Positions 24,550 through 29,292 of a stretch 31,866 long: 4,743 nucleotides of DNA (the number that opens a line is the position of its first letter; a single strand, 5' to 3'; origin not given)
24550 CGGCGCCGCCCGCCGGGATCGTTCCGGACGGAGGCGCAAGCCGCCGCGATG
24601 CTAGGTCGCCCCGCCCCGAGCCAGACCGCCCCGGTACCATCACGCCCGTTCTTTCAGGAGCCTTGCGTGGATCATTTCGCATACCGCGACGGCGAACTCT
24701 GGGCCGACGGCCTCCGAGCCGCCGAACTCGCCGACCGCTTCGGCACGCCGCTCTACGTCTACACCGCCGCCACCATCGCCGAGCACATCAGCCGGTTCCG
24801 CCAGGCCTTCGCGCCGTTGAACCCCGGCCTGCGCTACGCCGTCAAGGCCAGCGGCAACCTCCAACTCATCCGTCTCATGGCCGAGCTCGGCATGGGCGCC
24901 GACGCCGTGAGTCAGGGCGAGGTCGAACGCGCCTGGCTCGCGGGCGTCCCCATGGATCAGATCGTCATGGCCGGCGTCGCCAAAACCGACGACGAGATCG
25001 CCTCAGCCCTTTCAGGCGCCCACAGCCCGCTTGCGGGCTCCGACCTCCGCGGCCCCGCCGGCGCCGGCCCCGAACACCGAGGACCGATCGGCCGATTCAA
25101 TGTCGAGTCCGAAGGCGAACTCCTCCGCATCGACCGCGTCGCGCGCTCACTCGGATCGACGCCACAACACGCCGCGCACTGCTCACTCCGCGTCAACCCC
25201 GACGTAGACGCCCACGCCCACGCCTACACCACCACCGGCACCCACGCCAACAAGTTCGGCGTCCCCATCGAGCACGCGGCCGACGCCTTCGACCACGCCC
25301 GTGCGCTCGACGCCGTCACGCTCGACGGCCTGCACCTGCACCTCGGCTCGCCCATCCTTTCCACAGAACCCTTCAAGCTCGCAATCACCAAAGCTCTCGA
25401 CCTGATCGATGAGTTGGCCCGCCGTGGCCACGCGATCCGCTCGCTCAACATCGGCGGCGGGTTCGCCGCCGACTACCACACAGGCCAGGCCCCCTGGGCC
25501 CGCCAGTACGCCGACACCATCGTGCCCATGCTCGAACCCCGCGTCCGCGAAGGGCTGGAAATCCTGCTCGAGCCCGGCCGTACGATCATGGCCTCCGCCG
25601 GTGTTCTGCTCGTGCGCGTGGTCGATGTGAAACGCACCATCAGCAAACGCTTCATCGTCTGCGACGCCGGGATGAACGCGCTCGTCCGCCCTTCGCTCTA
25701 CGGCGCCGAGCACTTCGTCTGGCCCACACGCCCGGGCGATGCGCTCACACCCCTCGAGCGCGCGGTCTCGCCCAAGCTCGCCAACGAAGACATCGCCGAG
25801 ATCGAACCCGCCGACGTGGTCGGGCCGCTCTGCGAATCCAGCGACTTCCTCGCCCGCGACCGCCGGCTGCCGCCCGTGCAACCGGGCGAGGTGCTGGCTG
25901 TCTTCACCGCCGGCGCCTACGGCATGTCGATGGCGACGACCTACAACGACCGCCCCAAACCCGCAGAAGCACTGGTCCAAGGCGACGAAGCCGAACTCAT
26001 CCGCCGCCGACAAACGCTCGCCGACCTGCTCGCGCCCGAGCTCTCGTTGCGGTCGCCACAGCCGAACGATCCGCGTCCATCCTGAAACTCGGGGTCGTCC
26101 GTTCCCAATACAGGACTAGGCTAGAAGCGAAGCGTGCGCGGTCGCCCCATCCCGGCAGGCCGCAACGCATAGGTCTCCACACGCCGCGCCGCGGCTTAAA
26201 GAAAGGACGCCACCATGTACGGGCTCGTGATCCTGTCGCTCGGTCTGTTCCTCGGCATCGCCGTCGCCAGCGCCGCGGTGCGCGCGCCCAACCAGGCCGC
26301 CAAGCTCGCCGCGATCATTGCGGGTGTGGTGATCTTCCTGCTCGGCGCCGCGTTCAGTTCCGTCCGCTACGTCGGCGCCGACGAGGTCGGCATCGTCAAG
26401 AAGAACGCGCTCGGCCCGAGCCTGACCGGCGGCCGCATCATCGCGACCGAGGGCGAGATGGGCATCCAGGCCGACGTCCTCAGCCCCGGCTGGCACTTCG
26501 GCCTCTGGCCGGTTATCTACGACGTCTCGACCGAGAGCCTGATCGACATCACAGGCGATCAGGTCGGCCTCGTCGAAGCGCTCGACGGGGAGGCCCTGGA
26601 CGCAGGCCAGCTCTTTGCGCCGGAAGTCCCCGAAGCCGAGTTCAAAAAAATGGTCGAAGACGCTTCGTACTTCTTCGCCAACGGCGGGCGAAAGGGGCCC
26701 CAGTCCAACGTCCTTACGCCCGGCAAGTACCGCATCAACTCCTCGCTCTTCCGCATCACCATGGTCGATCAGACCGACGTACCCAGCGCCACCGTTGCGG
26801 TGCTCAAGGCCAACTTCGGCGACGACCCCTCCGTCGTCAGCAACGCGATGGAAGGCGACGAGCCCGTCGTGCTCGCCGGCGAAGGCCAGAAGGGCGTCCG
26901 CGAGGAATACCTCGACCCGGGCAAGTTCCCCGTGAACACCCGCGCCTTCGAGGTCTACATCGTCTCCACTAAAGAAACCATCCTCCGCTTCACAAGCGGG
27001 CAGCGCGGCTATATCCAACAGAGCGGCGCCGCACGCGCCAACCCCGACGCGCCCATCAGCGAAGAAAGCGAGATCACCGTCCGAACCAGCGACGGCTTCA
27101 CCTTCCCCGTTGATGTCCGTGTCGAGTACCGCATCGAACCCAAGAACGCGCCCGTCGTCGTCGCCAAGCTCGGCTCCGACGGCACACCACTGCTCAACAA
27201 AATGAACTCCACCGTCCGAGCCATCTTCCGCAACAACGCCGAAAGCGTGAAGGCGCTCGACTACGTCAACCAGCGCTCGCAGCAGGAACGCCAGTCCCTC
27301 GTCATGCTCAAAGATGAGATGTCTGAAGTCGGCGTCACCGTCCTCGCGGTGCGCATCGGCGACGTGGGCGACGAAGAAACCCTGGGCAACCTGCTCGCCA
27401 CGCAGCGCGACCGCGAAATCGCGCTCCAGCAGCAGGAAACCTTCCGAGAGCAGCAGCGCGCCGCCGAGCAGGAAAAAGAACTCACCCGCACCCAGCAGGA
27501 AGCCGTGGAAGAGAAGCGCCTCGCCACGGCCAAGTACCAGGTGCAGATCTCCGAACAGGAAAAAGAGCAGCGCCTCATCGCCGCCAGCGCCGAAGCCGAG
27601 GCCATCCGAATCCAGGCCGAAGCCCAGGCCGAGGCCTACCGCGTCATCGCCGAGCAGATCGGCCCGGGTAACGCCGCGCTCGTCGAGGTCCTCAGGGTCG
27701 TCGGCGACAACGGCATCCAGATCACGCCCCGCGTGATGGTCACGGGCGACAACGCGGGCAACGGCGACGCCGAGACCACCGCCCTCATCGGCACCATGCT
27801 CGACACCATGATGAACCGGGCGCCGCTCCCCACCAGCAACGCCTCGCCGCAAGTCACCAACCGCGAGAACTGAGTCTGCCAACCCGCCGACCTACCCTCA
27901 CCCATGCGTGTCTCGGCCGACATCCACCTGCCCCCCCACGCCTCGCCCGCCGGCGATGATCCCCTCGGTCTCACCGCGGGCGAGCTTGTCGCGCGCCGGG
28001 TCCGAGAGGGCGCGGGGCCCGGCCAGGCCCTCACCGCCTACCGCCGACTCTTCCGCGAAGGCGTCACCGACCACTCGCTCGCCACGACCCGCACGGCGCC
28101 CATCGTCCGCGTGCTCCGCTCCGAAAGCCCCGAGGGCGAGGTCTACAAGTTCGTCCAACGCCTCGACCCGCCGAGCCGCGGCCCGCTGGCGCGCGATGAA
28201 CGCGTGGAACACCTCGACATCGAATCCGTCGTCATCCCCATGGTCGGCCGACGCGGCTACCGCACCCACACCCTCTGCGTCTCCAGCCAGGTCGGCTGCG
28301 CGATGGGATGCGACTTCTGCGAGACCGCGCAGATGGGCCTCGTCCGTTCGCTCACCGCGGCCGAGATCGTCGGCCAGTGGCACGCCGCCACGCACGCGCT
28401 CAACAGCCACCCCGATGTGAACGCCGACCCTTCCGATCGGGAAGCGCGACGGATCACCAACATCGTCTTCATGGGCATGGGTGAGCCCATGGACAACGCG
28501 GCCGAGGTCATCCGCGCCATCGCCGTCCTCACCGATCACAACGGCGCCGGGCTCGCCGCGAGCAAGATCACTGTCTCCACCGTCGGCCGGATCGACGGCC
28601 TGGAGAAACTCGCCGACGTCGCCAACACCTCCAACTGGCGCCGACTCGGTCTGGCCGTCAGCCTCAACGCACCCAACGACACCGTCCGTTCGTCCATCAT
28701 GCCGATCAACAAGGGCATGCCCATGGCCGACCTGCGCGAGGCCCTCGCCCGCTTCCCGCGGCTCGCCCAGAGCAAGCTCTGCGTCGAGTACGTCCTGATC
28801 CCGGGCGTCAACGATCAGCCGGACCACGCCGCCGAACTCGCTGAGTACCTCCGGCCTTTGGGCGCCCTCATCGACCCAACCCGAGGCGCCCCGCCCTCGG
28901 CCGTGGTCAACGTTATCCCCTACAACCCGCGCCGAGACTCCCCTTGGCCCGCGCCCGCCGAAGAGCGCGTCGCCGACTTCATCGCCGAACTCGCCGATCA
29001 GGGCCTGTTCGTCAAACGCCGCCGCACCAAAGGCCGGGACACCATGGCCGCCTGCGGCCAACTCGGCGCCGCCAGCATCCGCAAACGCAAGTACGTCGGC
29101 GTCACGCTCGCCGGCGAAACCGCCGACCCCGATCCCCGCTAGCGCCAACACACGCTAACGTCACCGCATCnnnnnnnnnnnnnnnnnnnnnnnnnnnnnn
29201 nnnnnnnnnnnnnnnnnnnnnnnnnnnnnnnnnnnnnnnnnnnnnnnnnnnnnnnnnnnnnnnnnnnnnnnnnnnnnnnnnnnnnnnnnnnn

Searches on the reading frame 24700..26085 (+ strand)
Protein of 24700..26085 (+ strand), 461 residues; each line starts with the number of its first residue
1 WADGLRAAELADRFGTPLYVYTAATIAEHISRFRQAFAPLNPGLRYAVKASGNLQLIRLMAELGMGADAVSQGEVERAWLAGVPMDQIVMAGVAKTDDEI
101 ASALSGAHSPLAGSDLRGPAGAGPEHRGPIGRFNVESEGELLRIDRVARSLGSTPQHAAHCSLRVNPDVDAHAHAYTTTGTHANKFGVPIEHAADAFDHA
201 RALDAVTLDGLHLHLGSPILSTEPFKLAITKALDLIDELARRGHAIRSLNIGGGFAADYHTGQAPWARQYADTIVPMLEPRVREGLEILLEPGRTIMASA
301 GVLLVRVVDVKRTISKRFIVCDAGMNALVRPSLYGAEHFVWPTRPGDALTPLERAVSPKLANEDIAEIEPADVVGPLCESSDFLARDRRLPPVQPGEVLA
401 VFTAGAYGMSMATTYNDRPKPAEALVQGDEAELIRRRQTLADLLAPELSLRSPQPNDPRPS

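Call 21: search_protein_families(library=pfam, proteins=[window:24700-26085:+], max_evalue=0.00001)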
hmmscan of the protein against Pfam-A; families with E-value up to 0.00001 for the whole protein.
window:24700-26085:+ (461 aa): 2 families
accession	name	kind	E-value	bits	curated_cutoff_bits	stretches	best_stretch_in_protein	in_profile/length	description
PF02784.22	Orn_Arg_deC_N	-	3.7e-49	167.8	23.4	1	24-298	2-247/247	Pyridoxal-dependent decarboxylase, pyridoxal binding domain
PF00278.28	Orn_DAP_Arg_deC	-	9e-24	84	23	1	114-405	5-95/95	Pyridoxal-dependent decarboxylase, C-terminal sheet domain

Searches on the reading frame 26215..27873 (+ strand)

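Call 21: search_protein_families(library=pfam, proteins=[window:26215-27873:+], max_evalue=0.00001)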
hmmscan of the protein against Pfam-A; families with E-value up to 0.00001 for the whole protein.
window:26215-27873:+ (552 aa): 1 family
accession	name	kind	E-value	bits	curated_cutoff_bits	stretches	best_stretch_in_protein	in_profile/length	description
PF01145.31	Band_7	-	5.8e-14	53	23.6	1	228-420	16-173/176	SPFH domain / Band 7 family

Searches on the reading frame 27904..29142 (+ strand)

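Call 21: search_protein_families(library=pfam, proteins=[window:27904-29142:+], max_evalue=0.00001)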
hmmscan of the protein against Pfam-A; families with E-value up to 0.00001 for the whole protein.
window:27904-29142:+ (412 aa): 1 family
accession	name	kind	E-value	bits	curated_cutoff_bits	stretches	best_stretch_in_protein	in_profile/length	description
PF04055.27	Radical_SAM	-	2.8e-10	41.1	29.5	1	127-312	2-165/166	Radical SAM superfamily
